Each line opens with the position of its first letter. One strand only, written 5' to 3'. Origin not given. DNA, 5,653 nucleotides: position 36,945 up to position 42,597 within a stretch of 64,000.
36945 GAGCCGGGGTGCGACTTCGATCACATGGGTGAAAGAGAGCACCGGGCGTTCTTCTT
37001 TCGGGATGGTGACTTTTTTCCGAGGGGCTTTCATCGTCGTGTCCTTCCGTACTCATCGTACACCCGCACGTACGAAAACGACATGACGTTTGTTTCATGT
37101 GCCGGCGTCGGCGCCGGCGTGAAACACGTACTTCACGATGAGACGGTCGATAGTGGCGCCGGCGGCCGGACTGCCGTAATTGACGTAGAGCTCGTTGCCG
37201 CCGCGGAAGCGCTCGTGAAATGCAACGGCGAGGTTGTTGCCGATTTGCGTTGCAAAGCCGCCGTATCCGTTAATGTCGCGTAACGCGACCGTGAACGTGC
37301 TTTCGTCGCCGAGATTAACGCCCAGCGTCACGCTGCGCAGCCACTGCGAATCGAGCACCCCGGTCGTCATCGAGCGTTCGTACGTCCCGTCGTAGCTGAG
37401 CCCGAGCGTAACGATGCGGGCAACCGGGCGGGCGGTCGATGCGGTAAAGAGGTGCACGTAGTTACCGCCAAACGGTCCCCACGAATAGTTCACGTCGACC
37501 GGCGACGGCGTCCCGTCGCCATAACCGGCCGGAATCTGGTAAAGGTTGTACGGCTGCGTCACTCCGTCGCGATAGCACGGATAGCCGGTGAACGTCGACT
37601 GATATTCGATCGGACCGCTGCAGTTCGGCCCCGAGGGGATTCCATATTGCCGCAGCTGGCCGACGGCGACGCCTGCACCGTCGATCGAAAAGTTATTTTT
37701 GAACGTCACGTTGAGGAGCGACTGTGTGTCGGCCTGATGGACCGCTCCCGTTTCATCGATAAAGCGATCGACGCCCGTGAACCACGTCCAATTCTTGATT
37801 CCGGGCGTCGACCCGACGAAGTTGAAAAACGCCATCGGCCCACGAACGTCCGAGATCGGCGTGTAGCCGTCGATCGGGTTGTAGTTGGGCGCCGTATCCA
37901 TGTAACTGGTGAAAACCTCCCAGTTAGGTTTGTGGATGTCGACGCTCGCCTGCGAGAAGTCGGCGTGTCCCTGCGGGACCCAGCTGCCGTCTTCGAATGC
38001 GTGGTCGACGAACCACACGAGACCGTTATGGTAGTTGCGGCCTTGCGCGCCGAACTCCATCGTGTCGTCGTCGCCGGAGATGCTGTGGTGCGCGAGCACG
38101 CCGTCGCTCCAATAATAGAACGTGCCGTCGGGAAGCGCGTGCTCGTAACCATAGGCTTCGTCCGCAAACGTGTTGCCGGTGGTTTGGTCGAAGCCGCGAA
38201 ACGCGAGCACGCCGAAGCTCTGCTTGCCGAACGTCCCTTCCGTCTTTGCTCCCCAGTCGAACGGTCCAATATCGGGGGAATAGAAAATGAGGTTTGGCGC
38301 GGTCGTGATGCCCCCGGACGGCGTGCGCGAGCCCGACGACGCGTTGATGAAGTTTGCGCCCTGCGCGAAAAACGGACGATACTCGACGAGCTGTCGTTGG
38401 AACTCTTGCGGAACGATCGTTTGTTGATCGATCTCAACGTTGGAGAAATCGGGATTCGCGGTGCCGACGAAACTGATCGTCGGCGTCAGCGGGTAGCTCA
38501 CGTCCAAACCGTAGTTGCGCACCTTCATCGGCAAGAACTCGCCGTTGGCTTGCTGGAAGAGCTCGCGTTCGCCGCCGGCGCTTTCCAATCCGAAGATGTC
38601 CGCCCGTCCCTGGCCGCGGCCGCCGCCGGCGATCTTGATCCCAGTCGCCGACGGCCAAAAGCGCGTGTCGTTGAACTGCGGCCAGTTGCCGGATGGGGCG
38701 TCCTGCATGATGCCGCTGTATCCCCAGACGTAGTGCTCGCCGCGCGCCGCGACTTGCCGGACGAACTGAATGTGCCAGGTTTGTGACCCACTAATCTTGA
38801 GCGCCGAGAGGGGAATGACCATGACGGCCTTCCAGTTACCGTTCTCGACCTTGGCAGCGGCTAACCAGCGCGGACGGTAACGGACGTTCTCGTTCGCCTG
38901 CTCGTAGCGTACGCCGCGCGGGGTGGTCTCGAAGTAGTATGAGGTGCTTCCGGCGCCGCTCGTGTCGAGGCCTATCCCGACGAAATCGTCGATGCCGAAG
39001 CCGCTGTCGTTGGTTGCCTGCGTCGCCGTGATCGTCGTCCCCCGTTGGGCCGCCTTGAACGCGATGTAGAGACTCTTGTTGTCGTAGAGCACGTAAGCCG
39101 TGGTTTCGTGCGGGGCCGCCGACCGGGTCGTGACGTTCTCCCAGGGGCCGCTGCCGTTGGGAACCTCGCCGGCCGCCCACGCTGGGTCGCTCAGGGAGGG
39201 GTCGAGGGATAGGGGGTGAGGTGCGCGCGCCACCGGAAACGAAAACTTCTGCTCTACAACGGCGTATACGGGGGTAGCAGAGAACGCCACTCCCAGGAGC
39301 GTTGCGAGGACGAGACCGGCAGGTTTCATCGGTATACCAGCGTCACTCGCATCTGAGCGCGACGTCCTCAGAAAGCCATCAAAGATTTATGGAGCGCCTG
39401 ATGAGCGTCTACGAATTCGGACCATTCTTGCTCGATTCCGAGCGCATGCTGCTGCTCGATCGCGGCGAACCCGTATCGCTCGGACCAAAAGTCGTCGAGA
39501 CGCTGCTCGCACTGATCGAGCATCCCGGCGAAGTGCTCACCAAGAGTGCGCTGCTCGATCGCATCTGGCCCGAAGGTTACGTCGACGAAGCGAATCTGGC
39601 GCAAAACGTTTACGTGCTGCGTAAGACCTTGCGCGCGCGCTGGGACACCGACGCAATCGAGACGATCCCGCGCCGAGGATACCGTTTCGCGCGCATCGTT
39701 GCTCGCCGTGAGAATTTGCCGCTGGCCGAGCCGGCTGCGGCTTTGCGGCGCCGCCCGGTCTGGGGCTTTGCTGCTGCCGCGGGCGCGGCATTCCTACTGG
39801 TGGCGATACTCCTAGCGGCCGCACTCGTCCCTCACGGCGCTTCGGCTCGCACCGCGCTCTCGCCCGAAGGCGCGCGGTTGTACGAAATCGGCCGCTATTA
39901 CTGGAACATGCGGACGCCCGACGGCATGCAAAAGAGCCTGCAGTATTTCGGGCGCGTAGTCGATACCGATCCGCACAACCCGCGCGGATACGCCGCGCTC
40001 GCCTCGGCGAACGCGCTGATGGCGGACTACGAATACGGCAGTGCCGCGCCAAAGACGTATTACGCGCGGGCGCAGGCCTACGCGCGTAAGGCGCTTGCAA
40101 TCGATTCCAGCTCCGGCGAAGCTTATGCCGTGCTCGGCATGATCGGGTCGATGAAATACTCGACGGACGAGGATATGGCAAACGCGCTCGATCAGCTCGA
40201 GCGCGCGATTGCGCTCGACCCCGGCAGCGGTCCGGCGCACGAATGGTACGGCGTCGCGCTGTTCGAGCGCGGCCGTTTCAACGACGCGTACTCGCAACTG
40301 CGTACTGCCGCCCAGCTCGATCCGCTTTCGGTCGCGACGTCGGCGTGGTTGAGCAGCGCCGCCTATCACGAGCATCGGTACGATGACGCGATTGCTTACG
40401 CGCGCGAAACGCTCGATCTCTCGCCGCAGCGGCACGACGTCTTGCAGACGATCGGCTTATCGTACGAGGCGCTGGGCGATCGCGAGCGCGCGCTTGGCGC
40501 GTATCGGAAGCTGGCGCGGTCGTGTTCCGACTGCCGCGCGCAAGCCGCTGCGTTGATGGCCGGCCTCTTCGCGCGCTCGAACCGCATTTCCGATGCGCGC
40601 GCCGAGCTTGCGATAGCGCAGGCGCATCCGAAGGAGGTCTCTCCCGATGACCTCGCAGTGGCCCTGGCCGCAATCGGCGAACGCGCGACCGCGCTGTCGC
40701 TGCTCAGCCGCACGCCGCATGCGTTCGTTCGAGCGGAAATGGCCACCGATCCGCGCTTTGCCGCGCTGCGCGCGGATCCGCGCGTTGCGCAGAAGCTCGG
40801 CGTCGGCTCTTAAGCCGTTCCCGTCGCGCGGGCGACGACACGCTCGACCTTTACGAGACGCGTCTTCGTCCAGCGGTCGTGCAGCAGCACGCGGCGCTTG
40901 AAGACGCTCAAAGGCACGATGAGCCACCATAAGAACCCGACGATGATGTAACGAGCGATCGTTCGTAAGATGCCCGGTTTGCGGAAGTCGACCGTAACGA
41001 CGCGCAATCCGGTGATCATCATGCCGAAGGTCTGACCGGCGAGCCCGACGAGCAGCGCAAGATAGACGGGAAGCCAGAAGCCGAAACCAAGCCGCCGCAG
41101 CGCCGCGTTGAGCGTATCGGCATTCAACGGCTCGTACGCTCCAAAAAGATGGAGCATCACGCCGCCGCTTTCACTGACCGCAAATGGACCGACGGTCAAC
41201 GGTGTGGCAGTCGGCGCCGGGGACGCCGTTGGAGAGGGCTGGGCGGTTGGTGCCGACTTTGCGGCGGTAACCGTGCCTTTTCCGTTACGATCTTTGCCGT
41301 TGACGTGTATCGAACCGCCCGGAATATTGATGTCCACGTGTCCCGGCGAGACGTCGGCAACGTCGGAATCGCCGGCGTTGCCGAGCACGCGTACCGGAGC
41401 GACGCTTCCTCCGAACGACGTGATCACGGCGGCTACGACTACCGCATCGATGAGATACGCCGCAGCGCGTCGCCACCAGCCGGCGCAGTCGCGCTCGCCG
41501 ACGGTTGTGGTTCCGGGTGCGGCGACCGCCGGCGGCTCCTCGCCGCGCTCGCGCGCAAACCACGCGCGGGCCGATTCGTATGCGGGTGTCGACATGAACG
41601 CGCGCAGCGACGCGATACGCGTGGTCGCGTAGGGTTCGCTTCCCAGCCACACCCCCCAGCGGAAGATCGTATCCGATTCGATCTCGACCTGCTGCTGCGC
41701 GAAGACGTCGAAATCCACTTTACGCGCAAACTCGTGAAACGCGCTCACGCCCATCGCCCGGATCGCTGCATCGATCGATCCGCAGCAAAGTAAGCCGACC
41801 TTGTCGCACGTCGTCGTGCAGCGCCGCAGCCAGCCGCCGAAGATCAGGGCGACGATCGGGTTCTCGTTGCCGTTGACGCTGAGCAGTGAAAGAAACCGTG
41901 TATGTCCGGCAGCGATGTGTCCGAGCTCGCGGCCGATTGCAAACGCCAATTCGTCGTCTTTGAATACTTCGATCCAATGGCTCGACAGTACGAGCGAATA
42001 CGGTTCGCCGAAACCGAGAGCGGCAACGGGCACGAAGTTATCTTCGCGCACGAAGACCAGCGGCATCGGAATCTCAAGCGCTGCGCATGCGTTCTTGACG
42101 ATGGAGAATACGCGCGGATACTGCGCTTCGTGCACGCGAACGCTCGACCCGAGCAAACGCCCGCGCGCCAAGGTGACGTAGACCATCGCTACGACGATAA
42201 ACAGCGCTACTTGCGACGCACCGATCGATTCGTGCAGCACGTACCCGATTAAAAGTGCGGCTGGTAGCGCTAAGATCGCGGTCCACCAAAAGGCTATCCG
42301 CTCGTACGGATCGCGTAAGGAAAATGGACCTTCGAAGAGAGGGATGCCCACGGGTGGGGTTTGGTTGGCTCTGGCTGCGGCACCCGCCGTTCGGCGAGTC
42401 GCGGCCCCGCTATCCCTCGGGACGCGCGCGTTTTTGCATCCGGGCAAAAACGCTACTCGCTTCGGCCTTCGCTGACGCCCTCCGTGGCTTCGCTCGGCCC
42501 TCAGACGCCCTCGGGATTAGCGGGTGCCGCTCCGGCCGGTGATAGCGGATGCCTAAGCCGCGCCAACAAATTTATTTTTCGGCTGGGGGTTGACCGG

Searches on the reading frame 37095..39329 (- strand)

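Call 65: search_protein_families(library=pfam, proteins=[window:37095-39329:-], max_evalue=0.001)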
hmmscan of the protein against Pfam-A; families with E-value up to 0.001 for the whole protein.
window:37095-39329:- (744 aa): 1 family
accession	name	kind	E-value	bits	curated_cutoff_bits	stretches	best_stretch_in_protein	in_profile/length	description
PF19313.5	DUF5916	-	0.00014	21.2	22.6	1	271-329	26-84/572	Domain of unknown function (DUF5916)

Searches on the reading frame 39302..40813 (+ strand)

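Call 65: search_protein_families(library=pfam, proteins=[window:39302-40813:+], max_evalue=0.001)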
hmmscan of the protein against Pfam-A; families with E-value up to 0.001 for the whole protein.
window:39302-40813:+ (503 aa): 12 families
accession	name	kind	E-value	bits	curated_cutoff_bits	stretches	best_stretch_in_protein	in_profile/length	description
PF00486.34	Trans_reg_C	-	3.7e-16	59.4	26.2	1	55-129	1-77/77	Transcriptional regulatory protein, C terminal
PF07719.23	TPR_2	-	4.7e-15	54.8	27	0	312-341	3-32/34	Tetratricopeptide repeat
PF14559.12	TPR_19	-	1.6e-11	44.8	25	1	290-341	5-56/68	Tetratricopeptide repeat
PF00515.34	TPR_1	-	3.7e-10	39.6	27.8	0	354-376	11-33/34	Tetratricopeptide repeat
PF13428.12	TPR_14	-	3.9e-09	36.7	23.5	0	313-345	4-36/44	Tetratricopeptide repeat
PF13431.12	TPR_17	-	5.7e-08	32.9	24.4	0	300-329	3-32/34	Tetratricopeptide repeat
PF13181.12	TPR_8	-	7.2e-08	32.4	25.7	0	379-405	2-28/34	Tetratricopeptide repeat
PF13432.12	TPR_16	-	7.9e-08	33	32.7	2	319-376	6-63/65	Tetratricopeptide repeat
PF12895.13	ANAPC3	-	2.8e-06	27.9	27.2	0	357-417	2-64/82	Anaphase-promoting complex, cyclosome, subunit 3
PF13174.12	TPR_6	-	1.6e-05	25.7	26.3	0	380-406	2-28/33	Tetratricopeptide repeat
PF13414.12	TPR_11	-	4.9e-05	23.4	26.8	0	319-341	3-25/42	TPR repeat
PF13371.12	TPR_9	-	0.0003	21.2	35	0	286-341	5-60/73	Tetratricopeptide repeat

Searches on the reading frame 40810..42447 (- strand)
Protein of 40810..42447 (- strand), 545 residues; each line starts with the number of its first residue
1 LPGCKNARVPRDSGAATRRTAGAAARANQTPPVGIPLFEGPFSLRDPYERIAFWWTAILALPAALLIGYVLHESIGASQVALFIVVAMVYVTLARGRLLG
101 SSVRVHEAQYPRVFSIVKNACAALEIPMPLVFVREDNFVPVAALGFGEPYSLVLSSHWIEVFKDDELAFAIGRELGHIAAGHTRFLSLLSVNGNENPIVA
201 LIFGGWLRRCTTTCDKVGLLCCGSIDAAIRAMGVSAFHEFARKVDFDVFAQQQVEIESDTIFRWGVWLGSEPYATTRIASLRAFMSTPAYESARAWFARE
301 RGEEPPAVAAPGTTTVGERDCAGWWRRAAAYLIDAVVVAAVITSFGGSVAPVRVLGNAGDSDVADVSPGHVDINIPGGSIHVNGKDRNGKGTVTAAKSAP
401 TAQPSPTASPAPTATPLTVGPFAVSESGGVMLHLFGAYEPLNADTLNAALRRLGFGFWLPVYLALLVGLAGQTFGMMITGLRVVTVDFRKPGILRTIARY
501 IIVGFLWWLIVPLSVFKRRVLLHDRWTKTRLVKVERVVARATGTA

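Call 65: search_protein_families(library=pfam, proteins=[window:40810-42447:-], max_evalue=0.001)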
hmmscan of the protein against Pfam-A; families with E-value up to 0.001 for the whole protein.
window:40810-42447:- (545 aa): 2 families
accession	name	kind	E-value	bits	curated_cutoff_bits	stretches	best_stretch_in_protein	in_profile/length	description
PF06271.18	RDD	-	5.1e-10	40.2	24.1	1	453-527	52-136/137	RDD family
PF01435.24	Peptidase_M48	-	3.5e-06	27.4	20.3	1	110-218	4-114/186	Peptidase family M48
